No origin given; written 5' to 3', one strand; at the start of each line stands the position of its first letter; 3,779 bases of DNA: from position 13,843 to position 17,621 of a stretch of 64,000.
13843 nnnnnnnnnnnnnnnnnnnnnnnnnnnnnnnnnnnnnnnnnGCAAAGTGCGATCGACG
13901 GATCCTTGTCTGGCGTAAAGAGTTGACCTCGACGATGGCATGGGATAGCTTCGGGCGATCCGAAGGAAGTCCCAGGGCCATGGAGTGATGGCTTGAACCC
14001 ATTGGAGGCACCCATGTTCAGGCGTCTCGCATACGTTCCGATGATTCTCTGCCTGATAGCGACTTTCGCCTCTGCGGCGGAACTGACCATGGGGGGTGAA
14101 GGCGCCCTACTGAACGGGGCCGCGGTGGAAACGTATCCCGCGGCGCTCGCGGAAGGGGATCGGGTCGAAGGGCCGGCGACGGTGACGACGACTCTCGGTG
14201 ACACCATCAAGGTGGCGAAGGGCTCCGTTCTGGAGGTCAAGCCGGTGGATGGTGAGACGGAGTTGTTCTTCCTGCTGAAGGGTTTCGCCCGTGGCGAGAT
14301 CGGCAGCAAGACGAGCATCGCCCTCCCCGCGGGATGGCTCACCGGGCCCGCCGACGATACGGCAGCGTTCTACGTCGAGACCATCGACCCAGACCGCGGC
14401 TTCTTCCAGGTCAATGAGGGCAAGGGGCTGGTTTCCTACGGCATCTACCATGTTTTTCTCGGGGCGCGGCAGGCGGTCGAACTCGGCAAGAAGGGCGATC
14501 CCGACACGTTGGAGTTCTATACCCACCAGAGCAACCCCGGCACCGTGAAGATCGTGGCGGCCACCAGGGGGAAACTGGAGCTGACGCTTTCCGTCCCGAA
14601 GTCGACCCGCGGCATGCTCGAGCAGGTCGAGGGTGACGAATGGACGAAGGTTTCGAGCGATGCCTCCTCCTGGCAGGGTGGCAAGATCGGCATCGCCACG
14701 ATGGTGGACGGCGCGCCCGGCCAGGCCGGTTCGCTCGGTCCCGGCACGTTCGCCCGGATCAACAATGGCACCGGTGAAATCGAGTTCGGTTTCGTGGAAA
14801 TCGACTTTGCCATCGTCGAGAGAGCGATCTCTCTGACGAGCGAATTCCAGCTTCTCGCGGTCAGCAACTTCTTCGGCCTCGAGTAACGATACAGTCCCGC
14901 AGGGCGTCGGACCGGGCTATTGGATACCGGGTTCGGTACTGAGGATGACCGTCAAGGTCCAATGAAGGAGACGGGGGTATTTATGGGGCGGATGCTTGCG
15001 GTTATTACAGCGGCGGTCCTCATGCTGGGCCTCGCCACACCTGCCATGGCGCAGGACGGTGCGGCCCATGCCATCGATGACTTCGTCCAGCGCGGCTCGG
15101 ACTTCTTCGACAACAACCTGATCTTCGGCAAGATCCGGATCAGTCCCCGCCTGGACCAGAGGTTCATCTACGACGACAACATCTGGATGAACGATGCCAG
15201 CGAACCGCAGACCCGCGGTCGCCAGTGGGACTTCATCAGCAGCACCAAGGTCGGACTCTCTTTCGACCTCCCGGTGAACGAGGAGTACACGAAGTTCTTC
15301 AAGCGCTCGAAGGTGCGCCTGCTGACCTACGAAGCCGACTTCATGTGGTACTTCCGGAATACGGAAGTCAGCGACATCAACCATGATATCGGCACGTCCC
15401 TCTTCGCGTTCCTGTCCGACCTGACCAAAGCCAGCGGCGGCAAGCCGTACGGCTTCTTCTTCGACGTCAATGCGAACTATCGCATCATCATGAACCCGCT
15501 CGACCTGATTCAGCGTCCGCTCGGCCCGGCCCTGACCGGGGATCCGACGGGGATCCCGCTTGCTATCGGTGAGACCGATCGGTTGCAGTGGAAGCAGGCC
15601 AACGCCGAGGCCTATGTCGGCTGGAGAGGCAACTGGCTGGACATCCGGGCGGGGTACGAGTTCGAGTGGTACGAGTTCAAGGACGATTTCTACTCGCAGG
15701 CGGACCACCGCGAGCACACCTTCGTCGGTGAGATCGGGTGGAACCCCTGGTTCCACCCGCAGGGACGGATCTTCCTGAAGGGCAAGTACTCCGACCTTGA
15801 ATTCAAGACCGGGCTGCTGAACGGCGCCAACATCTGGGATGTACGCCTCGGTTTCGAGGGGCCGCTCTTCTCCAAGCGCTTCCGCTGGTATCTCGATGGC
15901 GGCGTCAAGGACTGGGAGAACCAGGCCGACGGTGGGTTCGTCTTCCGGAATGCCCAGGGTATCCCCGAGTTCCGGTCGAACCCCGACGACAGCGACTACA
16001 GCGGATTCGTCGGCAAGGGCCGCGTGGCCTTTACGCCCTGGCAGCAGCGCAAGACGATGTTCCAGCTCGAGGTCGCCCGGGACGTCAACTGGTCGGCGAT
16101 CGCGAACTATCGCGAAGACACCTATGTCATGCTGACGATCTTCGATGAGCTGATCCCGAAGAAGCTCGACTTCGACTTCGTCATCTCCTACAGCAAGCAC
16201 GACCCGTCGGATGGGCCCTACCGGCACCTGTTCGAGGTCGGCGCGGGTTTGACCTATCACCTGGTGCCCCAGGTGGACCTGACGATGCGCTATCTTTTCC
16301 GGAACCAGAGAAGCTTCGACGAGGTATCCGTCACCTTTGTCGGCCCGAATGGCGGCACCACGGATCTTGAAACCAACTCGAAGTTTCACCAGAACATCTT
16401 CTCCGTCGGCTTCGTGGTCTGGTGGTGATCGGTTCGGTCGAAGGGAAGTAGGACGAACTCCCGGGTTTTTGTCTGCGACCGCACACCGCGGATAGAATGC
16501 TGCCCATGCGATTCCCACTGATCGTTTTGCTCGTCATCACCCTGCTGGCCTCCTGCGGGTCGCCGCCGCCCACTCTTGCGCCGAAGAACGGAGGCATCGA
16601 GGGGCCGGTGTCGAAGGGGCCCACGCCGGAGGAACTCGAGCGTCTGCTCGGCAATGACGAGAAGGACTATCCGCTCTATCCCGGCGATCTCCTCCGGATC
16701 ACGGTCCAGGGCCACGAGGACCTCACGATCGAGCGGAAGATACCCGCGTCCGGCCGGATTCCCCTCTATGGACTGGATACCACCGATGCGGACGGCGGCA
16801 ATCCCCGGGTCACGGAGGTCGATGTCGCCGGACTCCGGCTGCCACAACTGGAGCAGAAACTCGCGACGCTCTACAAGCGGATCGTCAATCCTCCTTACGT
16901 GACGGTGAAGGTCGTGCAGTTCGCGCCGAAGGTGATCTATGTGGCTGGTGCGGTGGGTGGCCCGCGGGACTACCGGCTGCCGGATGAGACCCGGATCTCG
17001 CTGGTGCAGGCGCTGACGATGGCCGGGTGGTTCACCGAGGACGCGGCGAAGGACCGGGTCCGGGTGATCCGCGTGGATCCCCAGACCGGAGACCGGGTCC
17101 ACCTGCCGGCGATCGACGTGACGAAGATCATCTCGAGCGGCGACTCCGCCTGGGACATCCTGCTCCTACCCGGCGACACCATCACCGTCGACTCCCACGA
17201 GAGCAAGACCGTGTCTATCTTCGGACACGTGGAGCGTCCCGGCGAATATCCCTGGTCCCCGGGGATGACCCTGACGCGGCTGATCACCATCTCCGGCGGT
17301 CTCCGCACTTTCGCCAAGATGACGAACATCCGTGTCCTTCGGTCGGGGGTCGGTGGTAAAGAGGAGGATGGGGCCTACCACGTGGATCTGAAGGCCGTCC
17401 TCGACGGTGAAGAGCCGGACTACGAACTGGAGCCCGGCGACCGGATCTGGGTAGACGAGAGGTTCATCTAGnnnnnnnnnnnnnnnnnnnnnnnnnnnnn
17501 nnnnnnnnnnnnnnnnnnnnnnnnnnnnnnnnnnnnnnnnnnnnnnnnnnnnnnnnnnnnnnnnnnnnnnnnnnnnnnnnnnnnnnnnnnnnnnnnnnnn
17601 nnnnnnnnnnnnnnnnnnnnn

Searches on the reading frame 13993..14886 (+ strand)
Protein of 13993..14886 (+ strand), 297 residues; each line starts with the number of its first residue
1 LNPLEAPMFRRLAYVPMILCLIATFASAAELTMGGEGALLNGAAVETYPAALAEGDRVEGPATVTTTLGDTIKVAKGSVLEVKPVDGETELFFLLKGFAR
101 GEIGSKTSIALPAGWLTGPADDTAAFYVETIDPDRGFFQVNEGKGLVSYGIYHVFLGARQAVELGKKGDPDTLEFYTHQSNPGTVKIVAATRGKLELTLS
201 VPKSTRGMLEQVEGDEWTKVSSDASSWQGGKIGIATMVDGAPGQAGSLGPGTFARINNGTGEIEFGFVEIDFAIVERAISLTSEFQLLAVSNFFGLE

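Call 3: search_protein_families(library=pfam, proteins=[window:13993-14886:+], max_evalue=0.01)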
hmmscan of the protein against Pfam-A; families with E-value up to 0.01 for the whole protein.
window:13993-14886:+ (297 aa): 0 families

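Call 23: search_protein_families(library=ncbifam, proteins=[window:13993-14886:+], max_evalue=0.01)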
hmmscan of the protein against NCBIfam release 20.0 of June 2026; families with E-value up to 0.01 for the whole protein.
window:13993-14886:+ (297 aa): 0 families

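Call 33: find_homologous_proteins(query=window:13993-14883:+)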
Query window:13993-14883:+ (297 aa): 26 proteins with E <= 0.001 among 3288 candidates.
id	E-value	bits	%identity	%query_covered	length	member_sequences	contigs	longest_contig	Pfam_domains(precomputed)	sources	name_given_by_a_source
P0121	1.8e-185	633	100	98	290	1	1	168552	-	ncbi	-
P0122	2.9e-165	567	88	98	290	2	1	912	-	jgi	jgi:hypothetical protein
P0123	1.3e-151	522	80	98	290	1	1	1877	-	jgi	jgi:hypothetical protein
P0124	2.0e-147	508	81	98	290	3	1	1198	-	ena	-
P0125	3.1e-137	475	75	98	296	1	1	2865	-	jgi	jgi:hypothetical protein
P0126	2.7e-133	462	76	98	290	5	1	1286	-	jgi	jgi:hypothetical protein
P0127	9.1e-79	283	51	97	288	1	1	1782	-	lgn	-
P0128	2.3e-75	272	51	98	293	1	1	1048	-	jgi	jgi:hypothetical protein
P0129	1.1e-72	263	49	98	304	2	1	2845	-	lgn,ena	-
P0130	2.8e-72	262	47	97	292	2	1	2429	-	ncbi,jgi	ncbi:MAG: hypothetical protein ACYTDY_17050 [Planctomycetota bacterium]|jgi:hypothetical protein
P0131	7.5e-72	260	50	92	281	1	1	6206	-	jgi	jgi:hypothetical protein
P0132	1.3e-60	223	43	98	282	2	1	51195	-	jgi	-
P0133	1.0e-57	214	41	98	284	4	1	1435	-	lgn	-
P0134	1.7e-56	210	43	97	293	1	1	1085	-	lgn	-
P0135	2.0e-55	206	44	97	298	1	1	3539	-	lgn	-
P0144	1.5e-26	111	37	79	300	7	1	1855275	-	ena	-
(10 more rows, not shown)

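Call 40: find_related_loci(query=A2, collection=metagenome_contigs, flank=10000)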
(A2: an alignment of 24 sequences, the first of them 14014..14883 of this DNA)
Query A2 (290 aa) in metagenome_contigs; peptide patterns used: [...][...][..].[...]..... (x = any residue, [..] = any of these).
56 stretches matched a pattern; 3 encode a relative of the query (tblastn E <= 1e-3); 3 distinct loci.
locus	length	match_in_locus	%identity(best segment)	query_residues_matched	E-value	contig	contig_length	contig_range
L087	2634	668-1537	81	1-290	8e-168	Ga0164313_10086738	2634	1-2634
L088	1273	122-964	40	1-290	2e-67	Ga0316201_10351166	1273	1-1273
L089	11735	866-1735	76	1-290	4e-142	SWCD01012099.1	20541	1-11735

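Call 41: find_encoding_contigs(protein=P0144, flank=10000, max_places=1)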
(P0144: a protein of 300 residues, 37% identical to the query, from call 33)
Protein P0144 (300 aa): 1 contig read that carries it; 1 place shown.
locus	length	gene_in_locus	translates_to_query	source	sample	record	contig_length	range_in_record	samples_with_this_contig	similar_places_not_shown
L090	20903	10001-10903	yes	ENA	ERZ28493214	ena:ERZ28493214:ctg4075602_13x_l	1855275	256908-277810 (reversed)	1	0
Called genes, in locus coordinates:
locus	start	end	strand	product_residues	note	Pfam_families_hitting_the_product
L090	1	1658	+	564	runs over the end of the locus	PF03781:FGE-sulfatase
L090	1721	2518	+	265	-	-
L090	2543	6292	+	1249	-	PF00069:Pkinase, PF07714:PK_Tyr_Ser-Thr, PF12773:DZR (weak), PF24463:DUF7577 (weak), PF07719:TPR_2 (faint), PF13414:TPR_11 (faint), PF13428:TPR_14 (faint), PF14559:TPR_19 (faint)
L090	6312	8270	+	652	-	PF00481:PP2C (weak), PF13672:PP2C_2, PF07228:SpoIIE (weak)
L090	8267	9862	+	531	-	PF00069:Pkinase, PF07714:PK_Tyr_Ser-Thr, PF01636:APH (faint)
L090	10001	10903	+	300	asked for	-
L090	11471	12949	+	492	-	-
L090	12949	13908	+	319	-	PF02563:Poly_export (faint), PF10531:SLBB (weak), PF22461:SLBB_2 (weak), PF10531:SLBB, PF22461:SLBB_2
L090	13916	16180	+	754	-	PF01656:CbiA, PF13614:AAA_31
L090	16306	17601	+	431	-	PF17820:PDZ_6, PF03572:Peptidase_S41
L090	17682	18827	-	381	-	PF00988:CPSase_sm_chain, PF00117:GATase, PF07722:Peptidase_C26 (faint)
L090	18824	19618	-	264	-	PF00731:AIRC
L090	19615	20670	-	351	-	PF00814:TsaD, PF22521:HypF_C_2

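Call 45: predict_structure(alignment_id=A2)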
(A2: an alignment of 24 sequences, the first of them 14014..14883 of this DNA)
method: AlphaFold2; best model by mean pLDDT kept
length: 290 residues; sequences in the alignment: 24
mean_pLDDT: 85.6   pTM: 0.78
mean pLDDT of the five models: 85.6, 85.0, 84.4, 84.4, 83.7
residues with pLDDT >= 90: 195; 70-90: 45; 50-70: 18; < 50: 32
segments of 3 or more residues with pLDDT < 50: 14-19, 262-272, 278-290
pLDDT, mean of each block of 10 residues (from residue 1): 55 50 90 93 94 97 96 96 96 97 95 94 96 97 95 96 91 95 87 96 91 90 89 90 92 88 47 49 40
secondary structure, 60 per line:
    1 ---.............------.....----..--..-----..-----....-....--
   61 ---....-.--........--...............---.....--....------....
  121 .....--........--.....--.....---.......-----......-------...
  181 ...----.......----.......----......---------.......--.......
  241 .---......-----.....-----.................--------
elements in order: H4-16 E23-27 E50-53 E55-58 E64-67 E72-79 E82-96 E100-104 E107-110 E117-125 E128-135 E138-142 E145-149 E153-159 E165-170 E178-183 E188-194 E199-205 E210-215 E225-231 E234-241 E245-250 E256-260 H266-282

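Call 72: search_protein_families(library=padloc, proteins=[window:14014-14886:+], max_evalue=0.001)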
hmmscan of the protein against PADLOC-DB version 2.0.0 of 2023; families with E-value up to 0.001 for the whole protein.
window:14014-14886:+ (290 aa): 0 families

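Call 76: search_protein_families(library=pfam, alignment_id=A2, max_evalue=5)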
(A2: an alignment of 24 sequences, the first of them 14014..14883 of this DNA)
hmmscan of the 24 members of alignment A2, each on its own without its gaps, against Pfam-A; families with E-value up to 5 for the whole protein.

A. member 1, window:14014-14883:+ (290 aa): 0 families

B. families by the number of members that match (of 24 scanned): 6 families
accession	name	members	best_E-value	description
PF11699.14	CENP-C_C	2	0.0033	Mif2/CENP-C like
PF14525.12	AraC_binding_2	2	0.11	AraC-binding-like domain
PF04773.18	FecR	1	0.034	FecR protein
PF23841.1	Phage_tail_terminator_2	1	0.041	Phage tail termination protein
PF19278.4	Hydant_A_C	1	0.23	Hydantoinase/oxoprolinase C-terminal domain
PF09534.15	Trp_oprn_chp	1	0.34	Tryptophan-associated transmembrane protein (Trp_oprn_chp)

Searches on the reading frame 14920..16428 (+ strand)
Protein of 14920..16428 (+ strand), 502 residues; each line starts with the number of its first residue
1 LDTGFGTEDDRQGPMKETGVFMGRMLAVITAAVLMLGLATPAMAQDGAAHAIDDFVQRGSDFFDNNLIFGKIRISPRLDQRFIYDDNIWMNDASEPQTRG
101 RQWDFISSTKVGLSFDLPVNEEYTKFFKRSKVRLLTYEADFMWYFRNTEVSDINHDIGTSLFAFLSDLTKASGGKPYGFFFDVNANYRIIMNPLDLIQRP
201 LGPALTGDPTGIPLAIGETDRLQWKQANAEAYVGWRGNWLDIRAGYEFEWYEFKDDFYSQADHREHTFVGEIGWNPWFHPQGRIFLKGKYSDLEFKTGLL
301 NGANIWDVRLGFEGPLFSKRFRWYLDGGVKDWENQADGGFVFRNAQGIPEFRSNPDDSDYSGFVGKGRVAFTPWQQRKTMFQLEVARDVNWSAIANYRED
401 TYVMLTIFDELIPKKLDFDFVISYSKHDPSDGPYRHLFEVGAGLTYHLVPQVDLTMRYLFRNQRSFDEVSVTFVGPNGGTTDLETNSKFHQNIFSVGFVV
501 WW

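Call 3: search_protein_families(library=pfam, proteins=[window:14920-16428:+], max_evalue=0.01)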
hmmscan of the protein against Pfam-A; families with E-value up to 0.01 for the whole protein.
window:14920-16428:+ (502 aa): 0 families

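Call 23: search_protein_families(library=ncbifam, proteins=[window:14920-16428:+], max_evalue=0.01)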
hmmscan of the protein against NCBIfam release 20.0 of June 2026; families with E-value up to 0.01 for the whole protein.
window:14920-16428:+ (502 aa): 1 family
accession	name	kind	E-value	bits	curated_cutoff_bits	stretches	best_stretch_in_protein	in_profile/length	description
TIGR03014.2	EpsL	equivalog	0.00084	18.5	275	0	76-118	20-62/385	XrtB/PEP-CTERM-associated polysaccharide biosynthesis outer membrane protein EpsL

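Call 35: find_homologous_proteins(query=window:14983-16425:+)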
Query window:14983-16425:+ (481 aa): 6 proteins with E <= 0.001 among 5057 candidates.
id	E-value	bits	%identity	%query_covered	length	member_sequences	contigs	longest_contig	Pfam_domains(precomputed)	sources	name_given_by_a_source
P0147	0.0e+0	1135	100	100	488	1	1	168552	-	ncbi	-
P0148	3.1e-251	852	74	100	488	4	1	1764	-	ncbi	-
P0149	2.7e-210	717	64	100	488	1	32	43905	-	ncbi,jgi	jgi:hypothetical protein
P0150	1.4e-139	484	72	58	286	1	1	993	-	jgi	jgi:hypothetical protein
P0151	2.9e-139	483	48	100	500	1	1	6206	-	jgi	jgi:hypothetical protein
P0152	1.6e-87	312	37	89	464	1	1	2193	-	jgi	-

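Call 47: predict_structure(alignment_id=A3)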
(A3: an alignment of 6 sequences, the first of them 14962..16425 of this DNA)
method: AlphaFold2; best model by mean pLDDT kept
length: 488 residues; sequences in the alignment: 6
mean_pLDDT: 63.7   pTM: 0.61
mean pLDDT of the five models: 63.7, 61.4, 59.7, 58.3, 31.1
residues with pLDDT >= 90: 25; 70-90: 196; 50-70: 124; < 50: 143
segments of 3 or more residues with pLDDT < 50: 1-56, 74-88, 107-113, 134-136, 152-161, 179-206, 328-333, 455-467, 469-471
pLDDT, mean of each block of 10 residues (from residue 1): 30 38 31 34 35 46 78 49 44 76 56 56 73 56 63 42 61 64 35 35 47 77 78 80 64 89 74 88 61 88 74 86 52 53 73 77 70 76 78 82 88 68 85 84 84 52 43 66 81
secondary structure, 60 per line:
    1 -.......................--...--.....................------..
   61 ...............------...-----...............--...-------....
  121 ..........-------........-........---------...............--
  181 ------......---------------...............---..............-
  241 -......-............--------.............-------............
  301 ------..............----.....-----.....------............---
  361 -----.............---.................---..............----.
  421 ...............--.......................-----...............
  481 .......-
elements in order: H2-24 H32-52 E59-75 E90-104 E117-130 E138-145 H147-154 E164-178 H187-192 E208-222 E226-239 H242-247 E249-260 E269-281 E289-300 E307-320 E325-329 E335-339 E346-357 E366-378 E382-398 E402-415 E420-435 E438-460 E466-487

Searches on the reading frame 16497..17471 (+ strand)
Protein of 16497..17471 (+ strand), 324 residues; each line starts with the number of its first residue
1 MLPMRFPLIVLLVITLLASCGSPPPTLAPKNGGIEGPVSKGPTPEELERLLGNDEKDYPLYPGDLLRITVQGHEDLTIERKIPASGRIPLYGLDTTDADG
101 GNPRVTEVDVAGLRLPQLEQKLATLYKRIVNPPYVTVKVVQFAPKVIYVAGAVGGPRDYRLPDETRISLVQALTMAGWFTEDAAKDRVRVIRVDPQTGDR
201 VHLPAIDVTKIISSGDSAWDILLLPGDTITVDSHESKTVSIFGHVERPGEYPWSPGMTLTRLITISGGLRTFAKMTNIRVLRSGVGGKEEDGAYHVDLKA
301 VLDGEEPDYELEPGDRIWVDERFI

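Call 3: search_protein_families(library=pfam, proteins=[window:16497-17471:+], max_evalue=0.01)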
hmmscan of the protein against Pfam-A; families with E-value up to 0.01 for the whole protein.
window:16497-17471:+ (324 aa): 3 families
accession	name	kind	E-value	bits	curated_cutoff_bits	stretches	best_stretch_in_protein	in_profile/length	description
PF10531.15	SLBB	-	8.7e-18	64.4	27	2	239-288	2-50/55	SLBB domain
PF22461.2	SLBB_2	-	1e-15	58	27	2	237-319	1-79/79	SLBB domain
PF02563.21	Poly_export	-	2.5e-14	53.7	28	1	54-139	3-76/77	Polysaccharide biosynthesis/export protein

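Call 23: search_protein_families(library=ncbifam, proteins=[window:16497-17471:+], max_evalue=0.01)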
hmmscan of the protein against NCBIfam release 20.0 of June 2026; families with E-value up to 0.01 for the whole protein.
window:16497-17471:+ (324 aa): 4 families
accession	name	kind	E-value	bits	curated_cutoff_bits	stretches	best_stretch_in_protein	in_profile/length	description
TIGR03027.2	pepcterm_export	equivalog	1.6e-27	96.3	180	2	57-232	2-165/169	XrtA/PEP-CTERM system exopolysaccharide export protein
TIGR03028.1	EpsE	equivalog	4.9e-27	94.8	262.65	1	57-288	1-214/239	polysaccharide export protein EpsE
NF041843.1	EpsY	equivalog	2.3e-22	79.2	320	2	54-231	49-210/211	exopolysaccharide export protein EpsY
NF011658.0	PRK15078.1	subfamily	2.9e-16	59.2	333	1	56-288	83-308/380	polysaccharide export protein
